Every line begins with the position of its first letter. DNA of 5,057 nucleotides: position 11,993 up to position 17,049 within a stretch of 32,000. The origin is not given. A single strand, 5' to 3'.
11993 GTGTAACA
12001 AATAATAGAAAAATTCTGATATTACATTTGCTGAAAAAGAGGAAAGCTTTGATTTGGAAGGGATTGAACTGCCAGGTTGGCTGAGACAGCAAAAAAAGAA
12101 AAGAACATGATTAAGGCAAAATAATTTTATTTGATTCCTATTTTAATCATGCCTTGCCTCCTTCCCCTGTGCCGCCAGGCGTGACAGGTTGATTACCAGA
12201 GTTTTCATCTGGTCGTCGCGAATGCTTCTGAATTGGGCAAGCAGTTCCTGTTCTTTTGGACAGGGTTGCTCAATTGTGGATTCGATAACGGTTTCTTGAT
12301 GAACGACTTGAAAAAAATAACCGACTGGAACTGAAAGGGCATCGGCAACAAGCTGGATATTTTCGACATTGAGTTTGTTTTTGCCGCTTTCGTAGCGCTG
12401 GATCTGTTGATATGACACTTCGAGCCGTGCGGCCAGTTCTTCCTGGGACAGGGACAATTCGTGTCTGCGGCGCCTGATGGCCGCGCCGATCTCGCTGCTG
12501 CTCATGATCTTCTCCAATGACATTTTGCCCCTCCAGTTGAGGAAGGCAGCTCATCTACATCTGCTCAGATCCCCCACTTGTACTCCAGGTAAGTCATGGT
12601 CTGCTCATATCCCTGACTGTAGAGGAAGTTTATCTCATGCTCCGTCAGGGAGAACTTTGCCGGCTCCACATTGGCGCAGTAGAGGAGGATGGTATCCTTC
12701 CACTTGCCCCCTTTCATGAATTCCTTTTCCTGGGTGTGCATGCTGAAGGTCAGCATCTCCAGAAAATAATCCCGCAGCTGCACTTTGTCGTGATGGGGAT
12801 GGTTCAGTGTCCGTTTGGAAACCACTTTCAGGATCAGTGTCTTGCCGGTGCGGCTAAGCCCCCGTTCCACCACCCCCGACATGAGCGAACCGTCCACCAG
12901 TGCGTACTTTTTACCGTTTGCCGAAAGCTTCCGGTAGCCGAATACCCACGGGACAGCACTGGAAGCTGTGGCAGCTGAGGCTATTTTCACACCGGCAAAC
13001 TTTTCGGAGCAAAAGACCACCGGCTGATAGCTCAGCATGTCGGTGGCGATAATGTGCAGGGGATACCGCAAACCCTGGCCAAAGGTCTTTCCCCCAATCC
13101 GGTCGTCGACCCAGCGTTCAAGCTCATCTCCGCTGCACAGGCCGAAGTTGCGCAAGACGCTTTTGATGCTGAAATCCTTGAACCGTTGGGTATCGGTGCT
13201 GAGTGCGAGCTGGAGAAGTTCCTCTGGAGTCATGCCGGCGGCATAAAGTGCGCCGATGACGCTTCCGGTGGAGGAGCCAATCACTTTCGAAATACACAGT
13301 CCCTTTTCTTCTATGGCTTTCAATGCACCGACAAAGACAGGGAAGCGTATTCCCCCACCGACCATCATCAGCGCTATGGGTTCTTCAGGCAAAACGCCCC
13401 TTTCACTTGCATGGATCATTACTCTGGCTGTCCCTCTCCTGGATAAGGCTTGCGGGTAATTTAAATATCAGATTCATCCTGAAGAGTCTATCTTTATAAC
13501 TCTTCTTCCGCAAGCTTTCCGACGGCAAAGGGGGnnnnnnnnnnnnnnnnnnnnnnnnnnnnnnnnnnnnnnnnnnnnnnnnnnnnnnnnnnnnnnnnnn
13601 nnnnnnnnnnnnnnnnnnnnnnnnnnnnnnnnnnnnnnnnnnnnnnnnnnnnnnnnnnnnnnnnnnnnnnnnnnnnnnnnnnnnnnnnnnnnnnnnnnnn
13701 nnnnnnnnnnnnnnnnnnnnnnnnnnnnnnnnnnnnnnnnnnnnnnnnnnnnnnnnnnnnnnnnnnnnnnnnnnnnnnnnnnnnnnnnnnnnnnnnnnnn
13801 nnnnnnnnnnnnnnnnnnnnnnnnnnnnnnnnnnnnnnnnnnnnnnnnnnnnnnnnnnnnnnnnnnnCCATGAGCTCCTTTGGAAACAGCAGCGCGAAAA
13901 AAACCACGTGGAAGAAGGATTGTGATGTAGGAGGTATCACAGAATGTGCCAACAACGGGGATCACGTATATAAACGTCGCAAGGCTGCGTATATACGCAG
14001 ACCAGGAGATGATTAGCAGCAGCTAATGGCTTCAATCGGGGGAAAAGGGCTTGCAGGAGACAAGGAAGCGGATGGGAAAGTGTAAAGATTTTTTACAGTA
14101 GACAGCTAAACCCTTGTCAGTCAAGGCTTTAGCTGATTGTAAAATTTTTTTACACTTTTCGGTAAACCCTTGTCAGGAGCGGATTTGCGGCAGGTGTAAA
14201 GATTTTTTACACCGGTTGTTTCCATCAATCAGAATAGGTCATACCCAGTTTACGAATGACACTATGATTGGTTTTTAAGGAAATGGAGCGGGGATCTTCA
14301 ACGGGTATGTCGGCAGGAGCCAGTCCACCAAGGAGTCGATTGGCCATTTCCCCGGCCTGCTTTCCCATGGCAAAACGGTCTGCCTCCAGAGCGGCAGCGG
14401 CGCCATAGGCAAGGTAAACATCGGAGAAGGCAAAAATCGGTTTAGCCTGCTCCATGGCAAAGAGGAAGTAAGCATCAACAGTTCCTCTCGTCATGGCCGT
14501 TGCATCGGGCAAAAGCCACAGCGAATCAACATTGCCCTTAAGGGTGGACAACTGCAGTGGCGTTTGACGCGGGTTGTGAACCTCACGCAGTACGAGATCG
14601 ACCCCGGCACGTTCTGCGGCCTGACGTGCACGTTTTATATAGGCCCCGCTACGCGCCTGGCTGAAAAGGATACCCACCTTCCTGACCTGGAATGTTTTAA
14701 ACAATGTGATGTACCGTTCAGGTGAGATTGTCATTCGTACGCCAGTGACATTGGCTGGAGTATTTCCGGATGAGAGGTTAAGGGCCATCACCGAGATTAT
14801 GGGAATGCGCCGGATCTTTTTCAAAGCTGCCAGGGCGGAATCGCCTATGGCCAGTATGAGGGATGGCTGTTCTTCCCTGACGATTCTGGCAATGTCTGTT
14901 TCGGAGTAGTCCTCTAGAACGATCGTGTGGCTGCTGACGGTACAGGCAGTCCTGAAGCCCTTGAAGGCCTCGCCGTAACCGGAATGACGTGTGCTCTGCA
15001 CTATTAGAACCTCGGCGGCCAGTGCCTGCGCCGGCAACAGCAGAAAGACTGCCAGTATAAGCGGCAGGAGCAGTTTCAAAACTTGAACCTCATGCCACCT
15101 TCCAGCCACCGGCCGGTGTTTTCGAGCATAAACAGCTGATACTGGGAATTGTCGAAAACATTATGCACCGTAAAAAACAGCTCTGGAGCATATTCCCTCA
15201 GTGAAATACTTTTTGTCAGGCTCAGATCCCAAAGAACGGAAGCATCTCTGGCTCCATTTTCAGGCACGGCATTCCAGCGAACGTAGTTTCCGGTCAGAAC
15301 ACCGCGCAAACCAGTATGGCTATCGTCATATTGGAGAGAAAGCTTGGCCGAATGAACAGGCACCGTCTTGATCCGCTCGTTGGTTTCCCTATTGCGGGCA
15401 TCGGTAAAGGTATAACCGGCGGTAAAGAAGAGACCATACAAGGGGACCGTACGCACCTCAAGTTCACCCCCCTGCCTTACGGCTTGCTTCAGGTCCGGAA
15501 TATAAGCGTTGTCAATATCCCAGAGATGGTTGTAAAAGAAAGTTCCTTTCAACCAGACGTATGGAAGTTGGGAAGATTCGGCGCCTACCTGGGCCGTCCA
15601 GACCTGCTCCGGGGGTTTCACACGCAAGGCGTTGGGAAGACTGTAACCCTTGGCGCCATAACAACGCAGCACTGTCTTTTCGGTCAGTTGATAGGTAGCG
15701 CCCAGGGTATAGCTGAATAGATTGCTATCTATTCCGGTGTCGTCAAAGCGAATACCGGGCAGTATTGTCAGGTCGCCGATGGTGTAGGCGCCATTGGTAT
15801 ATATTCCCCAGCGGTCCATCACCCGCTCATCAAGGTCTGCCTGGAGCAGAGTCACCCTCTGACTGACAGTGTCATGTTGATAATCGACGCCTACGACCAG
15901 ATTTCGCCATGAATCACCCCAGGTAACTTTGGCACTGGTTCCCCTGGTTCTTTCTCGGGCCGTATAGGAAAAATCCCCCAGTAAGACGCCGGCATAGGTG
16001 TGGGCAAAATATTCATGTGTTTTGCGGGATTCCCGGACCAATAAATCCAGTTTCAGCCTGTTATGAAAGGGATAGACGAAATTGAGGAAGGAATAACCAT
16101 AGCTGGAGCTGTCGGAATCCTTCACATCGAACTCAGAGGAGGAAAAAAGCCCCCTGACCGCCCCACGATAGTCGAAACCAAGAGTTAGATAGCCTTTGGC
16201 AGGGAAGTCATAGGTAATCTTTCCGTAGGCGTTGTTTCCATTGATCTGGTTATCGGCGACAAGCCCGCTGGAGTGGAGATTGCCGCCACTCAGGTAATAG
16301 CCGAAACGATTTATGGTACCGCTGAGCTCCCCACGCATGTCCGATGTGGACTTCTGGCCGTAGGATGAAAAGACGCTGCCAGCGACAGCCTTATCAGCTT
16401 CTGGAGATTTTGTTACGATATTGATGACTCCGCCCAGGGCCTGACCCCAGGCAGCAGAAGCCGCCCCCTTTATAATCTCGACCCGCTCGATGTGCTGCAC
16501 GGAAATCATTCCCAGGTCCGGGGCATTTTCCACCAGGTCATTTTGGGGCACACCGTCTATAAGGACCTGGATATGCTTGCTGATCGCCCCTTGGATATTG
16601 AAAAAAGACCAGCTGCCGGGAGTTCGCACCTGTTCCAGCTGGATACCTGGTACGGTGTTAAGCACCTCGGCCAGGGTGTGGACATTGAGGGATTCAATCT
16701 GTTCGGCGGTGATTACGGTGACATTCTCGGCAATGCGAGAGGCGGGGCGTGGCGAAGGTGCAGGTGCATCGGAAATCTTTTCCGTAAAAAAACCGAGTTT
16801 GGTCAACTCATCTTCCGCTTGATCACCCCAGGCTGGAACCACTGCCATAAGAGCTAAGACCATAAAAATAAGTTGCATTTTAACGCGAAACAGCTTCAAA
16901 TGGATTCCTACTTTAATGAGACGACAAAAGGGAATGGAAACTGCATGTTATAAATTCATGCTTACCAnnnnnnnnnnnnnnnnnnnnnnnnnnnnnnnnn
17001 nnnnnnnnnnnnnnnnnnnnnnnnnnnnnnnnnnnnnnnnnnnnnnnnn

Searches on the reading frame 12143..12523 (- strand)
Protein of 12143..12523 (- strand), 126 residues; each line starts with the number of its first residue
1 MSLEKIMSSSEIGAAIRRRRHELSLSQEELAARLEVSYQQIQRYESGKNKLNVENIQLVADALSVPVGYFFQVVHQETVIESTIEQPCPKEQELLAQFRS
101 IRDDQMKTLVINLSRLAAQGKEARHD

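Call 4: search_protein_families(library=pfam, proteins=[window:12143-12523:-], max_evalue=0.1)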
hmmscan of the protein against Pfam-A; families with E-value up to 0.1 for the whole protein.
window:12143-12523:- (126 aa): 11 families
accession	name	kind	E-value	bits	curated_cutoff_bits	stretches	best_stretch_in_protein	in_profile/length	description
PF01381.28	HTH_3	-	3.3e-14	53.1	23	1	16-70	1-55/55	Helix-turn-helix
PF13560.12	HTH_31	-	1.7e-08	35.1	27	1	11-66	1-57/64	Helix-turn-helix domain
PF12844.13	HTH_19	-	9.1e-05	22.7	30.2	1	13-72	1-60/64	Helix-turn-helix domain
PF13443.12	HTH_26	-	0.00012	22.7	22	1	16-68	2-55/63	Cro/C1-type HTH DNA-binding domain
PF15731.11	MqsA_antitoxin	-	0.0005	20.6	30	1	5-59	63-117/131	Antitoxin component of bacterial toxin-antitoxin system, MqsA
PF13413.12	HTH_25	-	0.02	15.1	24.6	1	16-47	2-33/62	Helix-turn-helix domain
PF13744.12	HTH_37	-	0.039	14.2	27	1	10-47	17-54/80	Helix-turn-helix domain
PF18559.7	Exop_C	-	0.041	14.1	26.1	1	74-122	82-130/155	Galactose-binding domain-like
PF01873.23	eIF-5_eIF-2B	-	0.054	13.8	27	0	35-85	10-60/117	Domain found in IF2B/IF5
PF04218.19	CENP-B_N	-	0.066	13.3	21.2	0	18-51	17-49/53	CENP-B N-terminal DNA-binding domain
PF13545.12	HTH_Crp_2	-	0.071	13.5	27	0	20-43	18-41/70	Crp-like helix-turn-helix domain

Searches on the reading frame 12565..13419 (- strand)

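Call 4: search_protein_families(library=pfam, proteins=[window:12565-13419:-], max_evalue=0.1)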
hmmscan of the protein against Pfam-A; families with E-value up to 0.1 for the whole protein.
window:12565-13419:- (284 aa): 2 families
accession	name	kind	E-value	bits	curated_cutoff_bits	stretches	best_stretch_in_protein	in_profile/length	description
PF01734.28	Patatin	-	3.1e-25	89.9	27.7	1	17-182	1-184/191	Patatin-like phospholipase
PF21653.3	pulA_all-beta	-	0.045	13.8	26.7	1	236-261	24-49/60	Pullulanase, all-beta domain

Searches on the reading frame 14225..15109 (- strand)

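Call 4: search_protein_families(library=pfam, proteins=[window:14225-15109:-], max_evalue=0.1)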
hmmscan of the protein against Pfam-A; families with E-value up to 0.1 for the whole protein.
window:14225-15109:- (294 aa): 1 family
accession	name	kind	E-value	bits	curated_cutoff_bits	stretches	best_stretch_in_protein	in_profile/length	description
PF04392.18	ABC_sub_bind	-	9.3e-25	87.9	25.9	1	73-294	52-283/293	ABC transporter substrate binding protein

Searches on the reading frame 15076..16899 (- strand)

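Call 4: search_protein_families(library=pfam, proteins=[window:15076-16899:-], max_evalue=0.1)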
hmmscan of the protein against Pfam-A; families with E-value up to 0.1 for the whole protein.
window:15076-16899:- (607 aa): 1 family
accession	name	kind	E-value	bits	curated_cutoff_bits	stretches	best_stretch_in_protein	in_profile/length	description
PF07715.20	Plug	-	1.2e-23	84.1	23.9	1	54-158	3-107/107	TonB-dependent Receptor Plug Domain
